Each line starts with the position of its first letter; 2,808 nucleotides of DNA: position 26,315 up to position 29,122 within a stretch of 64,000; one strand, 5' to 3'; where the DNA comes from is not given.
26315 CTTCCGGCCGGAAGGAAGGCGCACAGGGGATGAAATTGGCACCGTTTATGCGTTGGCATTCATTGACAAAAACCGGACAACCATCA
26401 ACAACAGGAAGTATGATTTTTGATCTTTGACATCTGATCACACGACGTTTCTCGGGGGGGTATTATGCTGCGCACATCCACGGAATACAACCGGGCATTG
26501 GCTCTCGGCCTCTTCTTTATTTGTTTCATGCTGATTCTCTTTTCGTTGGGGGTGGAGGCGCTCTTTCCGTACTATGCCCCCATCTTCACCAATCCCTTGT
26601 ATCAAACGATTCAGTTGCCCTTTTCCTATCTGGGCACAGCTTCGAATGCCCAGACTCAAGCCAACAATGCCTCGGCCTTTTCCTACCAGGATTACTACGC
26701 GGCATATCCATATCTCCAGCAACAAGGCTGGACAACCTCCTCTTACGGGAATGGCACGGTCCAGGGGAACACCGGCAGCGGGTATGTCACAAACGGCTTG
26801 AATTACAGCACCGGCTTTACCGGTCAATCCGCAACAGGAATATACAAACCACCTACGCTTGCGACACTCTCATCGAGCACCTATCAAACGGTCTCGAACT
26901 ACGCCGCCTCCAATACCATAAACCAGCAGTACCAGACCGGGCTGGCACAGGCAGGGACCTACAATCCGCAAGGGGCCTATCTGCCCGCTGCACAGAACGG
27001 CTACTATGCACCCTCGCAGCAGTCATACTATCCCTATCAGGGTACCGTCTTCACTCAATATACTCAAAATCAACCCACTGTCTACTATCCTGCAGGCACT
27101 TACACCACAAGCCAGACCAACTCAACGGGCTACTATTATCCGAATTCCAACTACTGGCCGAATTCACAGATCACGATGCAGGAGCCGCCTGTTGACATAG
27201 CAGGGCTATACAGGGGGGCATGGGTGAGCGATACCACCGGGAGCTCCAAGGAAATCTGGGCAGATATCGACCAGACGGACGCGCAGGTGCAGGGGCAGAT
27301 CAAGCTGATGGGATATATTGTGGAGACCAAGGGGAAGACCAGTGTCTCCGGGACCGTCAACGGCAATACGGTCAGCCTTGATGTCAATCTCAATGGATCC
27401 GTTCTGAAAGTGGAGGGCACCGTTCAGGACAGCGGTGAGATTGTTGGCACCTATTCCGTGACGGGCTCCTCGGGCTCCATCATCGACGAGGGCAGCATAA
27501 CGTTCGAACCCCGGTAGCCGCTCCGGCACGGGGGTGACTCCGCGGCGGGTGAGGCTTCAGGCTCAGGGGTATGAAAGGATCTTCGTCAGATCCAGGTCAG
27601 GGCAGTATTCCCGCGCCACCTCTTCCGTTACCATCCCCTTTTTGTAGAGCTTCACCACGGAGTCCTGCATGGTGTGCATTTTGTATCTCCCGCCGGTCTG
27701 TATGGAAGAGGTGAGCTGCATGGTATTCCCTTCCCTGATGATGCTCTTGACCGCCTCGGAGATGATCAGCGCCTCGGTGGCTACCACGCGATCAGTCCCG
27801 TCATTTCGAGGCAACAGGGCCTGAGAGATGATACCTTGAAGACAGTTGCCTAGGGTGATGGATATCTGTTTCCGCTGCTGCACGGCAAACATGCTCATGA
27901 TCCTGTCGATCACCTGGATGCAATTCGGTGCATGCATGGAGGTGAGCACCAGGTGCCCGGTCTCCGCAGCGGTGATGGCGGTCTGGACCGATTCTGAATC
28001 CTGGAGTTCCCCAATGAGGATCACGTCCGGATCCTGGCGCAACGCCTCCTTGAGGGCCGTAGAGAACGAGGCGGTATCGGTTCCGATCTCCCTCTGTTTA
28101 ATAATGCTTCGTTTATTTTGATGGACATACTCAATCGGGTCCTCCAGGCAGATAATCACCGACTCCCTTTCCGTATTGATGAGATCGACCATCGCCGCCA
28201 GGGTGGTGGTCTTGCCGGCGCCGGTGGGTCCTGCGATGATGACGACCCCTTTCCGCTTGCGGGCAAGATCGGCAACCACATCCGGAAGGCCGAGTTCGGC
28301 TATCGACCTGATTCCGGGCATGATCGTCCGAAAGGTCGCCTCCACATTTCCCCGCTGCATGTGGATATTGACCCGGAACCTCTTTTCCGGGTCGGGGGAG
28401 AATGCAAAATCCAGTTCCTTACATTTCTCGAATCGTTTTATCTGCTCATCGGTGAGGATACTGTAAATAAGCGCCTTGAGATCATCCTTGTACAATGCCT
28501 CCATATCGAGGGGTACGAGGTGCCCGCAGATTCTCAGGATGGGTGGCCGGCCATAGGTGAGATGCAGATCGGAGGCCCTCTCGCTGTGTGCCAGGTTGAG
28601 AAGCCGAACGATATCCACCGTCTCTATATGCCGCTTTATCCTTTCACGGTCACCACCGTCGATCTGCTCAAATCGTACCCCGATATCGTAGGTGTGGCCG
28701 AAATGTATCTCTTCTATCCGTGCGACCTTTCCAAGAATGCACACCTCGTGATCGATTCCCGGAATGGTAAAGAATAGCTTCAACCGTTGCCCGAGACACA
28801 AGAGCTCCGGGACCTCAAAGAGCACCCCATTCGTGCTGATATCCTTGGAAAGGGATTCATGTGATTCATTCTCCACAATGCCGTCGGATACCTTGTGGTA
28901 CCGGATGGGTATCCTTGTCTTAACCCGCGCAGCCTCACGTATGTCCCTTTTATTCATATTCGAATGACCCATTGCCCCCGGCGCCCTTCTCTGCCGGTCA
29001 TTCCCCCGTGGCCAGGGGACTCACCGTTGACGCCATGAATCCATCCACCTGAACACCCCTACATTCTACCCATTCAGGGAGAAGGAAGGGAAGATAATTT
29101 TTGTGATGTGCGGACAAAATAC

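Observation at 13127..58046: Dispersed family of seven secreted aromatic/Gly/Pro-rich low-complexity proteins: candidate uncharacterised extracellular structural system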

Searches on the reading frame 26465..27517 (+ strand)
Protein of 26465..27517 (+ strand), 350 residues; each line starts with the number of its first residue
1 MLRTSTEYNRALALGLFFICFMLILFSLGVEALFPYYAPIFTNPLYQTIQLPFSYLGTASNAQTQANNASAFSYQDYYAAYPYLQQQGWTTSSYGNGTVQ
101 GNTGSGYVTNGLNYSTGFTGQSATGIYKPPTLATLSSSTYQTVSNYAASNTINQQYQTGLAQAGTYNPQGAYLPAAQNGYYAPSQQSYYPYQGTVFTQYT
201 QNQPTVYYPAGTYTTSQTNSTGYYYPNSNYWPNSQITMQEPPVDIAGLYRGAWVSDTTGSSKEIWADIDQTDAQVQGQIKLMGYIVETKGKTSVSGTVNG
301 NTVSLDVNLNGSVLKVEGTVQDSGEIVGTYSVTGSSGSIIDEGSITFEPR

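Call 4: search_protein_families(library=pfam, proteins=[window:26465-27517:+], max_evalue=1)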
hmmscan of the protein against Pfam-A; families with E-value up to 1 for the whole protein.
window:26465-27517:+ (350 aa): 0 families

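Call 5: search_protein_families(library=ncbifam, proteins=[window:26465-27517:+], max_evalue=1)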
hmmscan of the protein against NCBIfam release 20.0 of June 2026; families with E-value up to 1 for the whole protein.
window:26465-27517:+ (350 aa): 0 families

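Call 31: search_protein_representatives(protein=window:26465-27517:+)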
Query: 350 residues. Proteins with E-value up to 0.001 (for the whole library): 11; up to 1e-10: 6; up to 1e-30: 4. The best 11 are listed.
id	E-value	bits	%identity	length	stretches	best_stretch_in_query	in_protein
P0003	2.8e-213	723.9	97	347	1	1-350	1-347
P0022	3.5e-72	260.0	46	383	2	191-349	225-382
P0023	5.5e-51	190.4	44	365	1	10-350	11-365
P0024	6.9e-51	190.0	47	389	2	220-350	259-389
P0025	1.8e-19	86.8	90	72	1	299-350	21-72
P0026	1.7e-16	77.0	56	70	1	283-350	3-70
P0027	1.4e-05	41.1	31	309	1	169-347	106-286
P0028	6.1e-05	39.0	35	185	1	241-337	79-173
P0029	1.6e-04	37.6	38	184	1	240-335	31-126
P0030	2.4e-04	37.0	37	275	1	13-240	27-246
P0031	1.0e-03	35.0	30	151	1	240-343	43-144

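Call 33: search_protein_families(library=pfam, proteins=[P0027, P0028, P0029, P0031, P0022, P0030], max_evalue=1)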
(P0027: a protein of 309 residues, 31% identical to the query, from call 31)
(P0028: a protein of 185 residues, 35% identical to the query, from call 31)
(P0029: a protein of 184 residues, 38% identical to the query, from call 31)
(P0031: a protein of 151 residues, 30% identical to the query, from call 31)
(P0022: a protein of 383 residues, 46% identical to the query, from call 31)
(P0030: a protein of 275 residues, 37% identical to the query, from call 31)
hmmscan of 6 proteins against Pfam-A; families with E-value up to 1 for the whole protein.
P0027 (309 aa): 0 families

P0028 (185 aa): 2 families
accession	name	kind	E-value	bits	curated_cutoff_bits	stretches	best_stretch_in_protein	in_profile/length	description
PF14231.11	GXWXG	-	0.054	14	25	1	76-95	7-26/59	GXWXG protein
PF13620.12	CarboxypepD_reg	-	0.4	11.5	32.3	1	74-128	10-65/82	Carboxypeptidase regulatory-like domain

P0029 (184 aa): 1 family
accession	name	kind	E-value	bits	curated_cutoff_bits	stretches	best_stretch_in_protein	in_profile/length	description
PF08896.16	DUF1842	-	0.1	13.2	23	1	59-109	26-78/113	Domain of unknown function (DUF1842)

P0031 (151 aa): 1 family
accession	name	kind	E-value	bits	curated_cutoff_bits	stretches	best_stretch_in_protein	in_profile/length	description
PF13648.12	Lipocalin_4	-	0.053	14.8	22.4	0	48-111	1-72/89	Lipocalin-like domain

P0022 (383 aa): 0 families

P0030 (275 aa): 0 families

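Call 55: predict_structure(alignment_id=A6)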
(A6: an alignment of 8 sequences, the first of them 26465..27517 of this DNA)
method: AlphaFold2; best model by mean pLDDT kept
length: 350 residues; sequences in the alignment: 8
mean_pLDDT: 56.6   pTM: 0.34
mean pLDDT of the five models: 56.6, 55.5, 54.5, 54.4, 51.6
residues with pLDDT >= 90: 45; 70-90: 83; 50-70: 26; < 50: 196
segments of 3 or more residues with pLDDT < 50: 1-3, 45-57, 59-129, 131-228
pLDDT, mean of each block of 10 residues (from residue 1): 63 91 88 58 46 39 37 40 41 33 31 31 33 34 31 33 34 34 36 39 40 42 43 55 90 87 89 86 55 82 87 88 89 84 90
secondary structure, 60 per line:
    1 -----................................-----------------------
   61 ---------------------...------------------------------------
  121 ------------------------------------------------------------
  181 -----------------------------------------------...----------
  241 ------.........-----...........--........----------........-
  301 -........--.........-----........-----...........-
elements in order: H6-37 E247-255 E261-271 E274-281 E292-299 E302-309 E312-320 E326-333 E339-349
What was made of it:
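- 26465..27517 (+): c3: 350-aa protein. Signal peptide (VEA|L); a Tyr/Thr/Gln/Ser/Asn-rich prion-like low-complexity region (residues 33-240) with conserved islands such as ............; and a C-terminal 8-stranded beta-barrel (residues 241-350, nt 27185-27514). AF2 gives barrel pLDDT ~87 and low-complexity region 31-43 (call 55).
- On Avidin family (c3 barrel): AF2 pLDDT ~87 with 8 strands (call 55).
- AF2 shows no beta-solenoid (call 55).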

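Call 57: fold_search(model_id=the predicted structure, library=pdb)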
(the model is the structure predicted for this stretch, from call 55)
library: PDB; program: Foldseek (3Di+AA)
matches with E <= 10: 1267; with E <= 0.001: 38
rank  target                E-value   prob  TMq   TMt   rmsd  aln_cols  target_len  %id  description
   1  7our_B                1.7e-05  1.00  0.24  0.64   4.3       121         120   18  Wilavidin apo form (P1 form) (released 2021-11-17)
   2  7our_A                6.3e-05  1.00  0.22  0.59   4.7       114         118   20  Wilavidin apo form (P1 form) (released 2021-11-17)
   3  7our_E                9.3e-05  1.00  0.22  0.62   4.6       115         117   18  Wilavidin apo form (P1 form) (released 2021-11-17)
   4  7our_F                1.1e-04  1.00  0.23  0.60   4.7       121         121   20  Wilavidin apo form (P1 form) (released 2021-11-17)
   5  8an6_B                1.2e-04  1.00  0.21  0.49   5.1       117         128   20  The Crystal structure of wt apo agroavidin - biotin complex (released 2023-04-12)
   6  7our_C                1.6e-04  1.00  0.23  0.61   4.7       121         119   20  Wilavidin apo form (P1 form) (released 2021-11-17)
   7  3szh_C                1.9e-04  1.00  0.23  0.64   5.1       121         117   16  Crystal structure of apo shwanavidin (P1 form) (released 2012-04-11)
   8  7p8y_C                2.4e-04  1.00  0.22  0.66   4.6       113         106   20  Short wilavidin apo form (released 2021-11-17)
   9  3ew1_A                2.4e-04  1.00  0.22  0.49   4.8       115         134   22  Crystal structure of rhizavidin (released 2008-12-23)
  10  7ouq_A                2.7e-04  1.00  0.23  0.62   5.0       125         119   20  wilavidin biotin complex (released 2021-11-17)
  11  3szh_D                3.0e-04  1.00  0.24  0.65   4.5       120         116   16  Crystal structure of apo shwanavidin (P1 form) (released 2012-04-11)
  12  3szi_K                3.5e-04  1.00  0.24  0.65   4.5       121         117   16  Structure of apo shwanavidin (P21 form) (released 2012-04-25)
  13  7p8y_A                3.5e-04  1.00  0.22  0.64   4.8       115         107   19  Short wilavidin apo form (released 2021-11-17)
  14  8ast_B                3.5e-04  1.00  0.23  0.60   4.6       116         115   21  The Crystal structure of short F46Y agroavidin - apo (released 2023-04-12)
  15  3ew1_E                3.5e-04  1.00  0.22  0.51   4.8       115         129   22  Crystal structure of rhizavidin (released 2008-12-23)
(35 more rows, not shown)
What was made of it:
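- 26465..27517 (+): Foldseek top hits are bacterial avidins, TM 0.6-0.69 (call 57).
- On Avidin family (c3 barrel): Foldseek top 30 hits are avidins (call 57).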

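Call 70: find_encoding_contigs(protein=P0022, flank=10000, max_places=2)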
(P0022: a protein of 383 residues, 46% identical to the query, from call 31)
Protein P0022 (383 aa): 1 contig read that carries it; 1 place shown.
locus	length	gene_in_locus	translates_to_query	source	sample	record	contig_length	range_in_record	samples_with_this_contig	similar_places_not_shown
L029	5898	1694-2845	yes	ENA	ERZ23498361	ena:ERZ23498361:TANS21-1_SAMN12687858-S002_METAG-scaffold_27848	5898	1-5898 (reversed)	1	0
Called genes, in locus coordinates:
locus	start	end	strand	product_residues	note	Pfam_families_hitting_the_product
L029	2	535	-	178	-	?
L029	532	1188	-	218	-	PF02254:TrkA_N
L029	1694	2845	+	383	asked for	-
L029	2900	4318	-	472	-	PF07238:PilZ, PF00437:T2SSE, PF25199:nSTAND_NTPase5 (faint)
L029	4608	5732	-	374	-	PF14516:AAA_35 (faint), PF01637:ATPase_2, PF13173:AAA_14 (faint)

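Call 71: find_encoding_contigs(protein=P0023, flank=10000, max_places=2)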
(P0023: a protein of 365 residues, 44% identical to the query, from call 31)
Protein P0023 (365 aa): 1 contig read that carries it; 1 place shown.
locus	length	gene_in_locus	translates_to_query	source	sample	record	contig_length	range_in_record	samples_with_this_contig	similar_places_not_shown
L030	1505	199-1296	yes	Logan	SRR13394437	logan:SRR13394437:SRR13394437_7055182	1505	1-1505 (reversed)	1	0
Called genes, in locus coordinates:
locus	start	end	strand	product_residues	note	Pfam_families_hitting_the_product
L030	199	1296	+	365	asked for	-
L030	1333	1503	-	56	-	?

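Call 82: search_solved_structures(query=A6, max_evalue=10)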
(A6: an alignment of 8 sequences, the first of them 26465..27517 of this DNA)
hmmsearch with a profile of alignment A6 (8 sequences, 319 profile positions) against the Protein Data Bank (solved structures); distinct sequences matched with E-value up to 10: 19.
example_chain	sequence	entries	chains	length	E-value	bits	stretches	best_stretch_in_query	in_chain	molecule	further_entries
8q7r_U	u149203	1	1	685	0.059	16.2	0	266-294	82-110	Ubiquitin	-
8pql_U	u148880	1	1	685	0.06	16.1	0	266-294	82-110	Ubiquitin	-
7yui_A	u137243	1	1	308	0.076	15.8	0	265-294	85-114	Polyubiquitin-C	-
8pql_E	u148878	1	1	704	0.077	15.8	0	266-294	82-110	Polyubiquitin-C,Nucleotide exchange factor SIL1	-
5b83_A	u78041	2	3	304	0.079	15.7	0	265-294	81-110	tetra ubiquitin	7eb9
5vix_A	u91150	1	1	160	0.15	14.9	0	264-294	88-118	Polyubiquitin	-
5h07_A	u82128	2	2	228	0.25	14.1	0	265-294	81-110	Polyubiquitin-C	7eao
6n5m_A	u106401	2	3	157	1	12.1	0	260-294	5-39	Polyubiquitin-C | Ubiquitin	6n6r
4ksl_D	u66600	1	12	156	1.3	11.8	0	264-294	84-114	Polyubiquitin-C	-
3wxe_B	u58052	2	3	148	1.7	11.4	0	264-294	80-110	Ubiquitin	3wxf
7tv4_C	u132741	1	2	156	1.7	11.3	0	264-294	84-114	Polyubiquitin-C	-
5oe7_B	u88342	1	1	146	1.7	11.3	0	266-294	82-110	Polyubiquitin-C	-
2zvn_A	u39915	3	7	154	1.8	11.3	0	264-294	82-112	UBC protein | Ubiquitin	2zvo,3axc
4zqs_A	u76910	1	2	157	1.8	11.3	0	264-294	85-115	ubiquitin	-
2w9n_A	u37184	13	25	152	1.9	11.2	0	264-294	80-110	UBIQUITIN | Polyubiquitin-C | Polyubiquitin-B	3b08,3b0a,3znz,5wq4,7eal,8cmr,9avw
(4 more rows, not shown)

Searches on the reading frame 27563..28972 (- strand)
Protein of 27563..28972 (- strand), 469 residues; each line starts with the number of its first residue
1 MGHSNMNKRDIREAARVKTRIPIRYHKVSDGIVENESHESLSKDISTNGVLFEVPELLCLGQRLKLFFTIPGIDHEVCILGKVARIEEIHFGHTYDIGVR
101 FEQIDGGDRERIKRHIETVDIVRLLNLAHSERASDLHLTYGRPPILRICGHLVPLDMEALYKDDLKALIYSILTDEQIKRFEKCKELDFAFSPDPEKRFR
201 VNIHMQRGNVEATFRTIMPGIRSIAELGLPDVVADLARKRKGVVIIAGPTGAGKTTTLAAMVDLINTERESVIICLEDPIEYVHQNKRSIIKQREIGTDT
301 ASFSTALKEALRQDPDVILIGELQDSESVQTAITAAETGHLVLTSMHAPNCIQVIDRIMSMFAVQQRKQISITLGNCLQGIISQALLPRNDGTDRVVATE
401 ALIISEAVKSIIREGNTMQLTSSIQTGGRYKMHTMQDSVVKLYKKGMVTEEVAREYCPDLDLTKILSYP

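Call 6: search_protein_families(library=pfam, proteins=[window:27563-28972:-], max_evalue=0.001)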
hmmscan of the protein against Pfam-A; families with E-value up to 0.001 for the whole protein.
window:27563-28972:- (469 aa): 9 families
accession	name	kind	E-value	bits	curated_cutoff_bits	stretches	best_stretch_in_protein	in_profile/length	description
PF00437.27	T2SSE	-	5.4e-39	134.3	24.9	1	233-402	134-288/370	Type II/IV secretion system protein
PF07238.19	PilZ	-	8.4e-12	45.8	22.5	1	12-117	3-101/102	PilZ domain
PF13604.12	AAA_30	-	1.8e-05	25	27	1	232-273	9-50/191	AAA domain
PF06414.18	Zeta_toxin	-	5.9e-05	23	22.3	1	237-294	12-68/199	Zeta toxin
PF25199.1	nSTAND_NTPase5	-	6.7e-05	23.2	34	1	231-285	31-85/145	Novel STAND NTPase 5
PF13401.12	AAA_22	-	9.5e-05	23.2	27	1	239-324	3-94/130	AAA domain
PF04851.21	ResIII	-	0.00022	21.6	22.5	1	236-295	19-78/164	Type III restriction enzyme, res subunit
PF00448.28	SRP54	-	0.00022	21.4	22.7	1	243-279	3-39/196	SRP54-type protein, GTPase domain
PF00005.33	ABC_tran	-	0.00049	21.2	25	1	239-287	9-52/137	ABC transporter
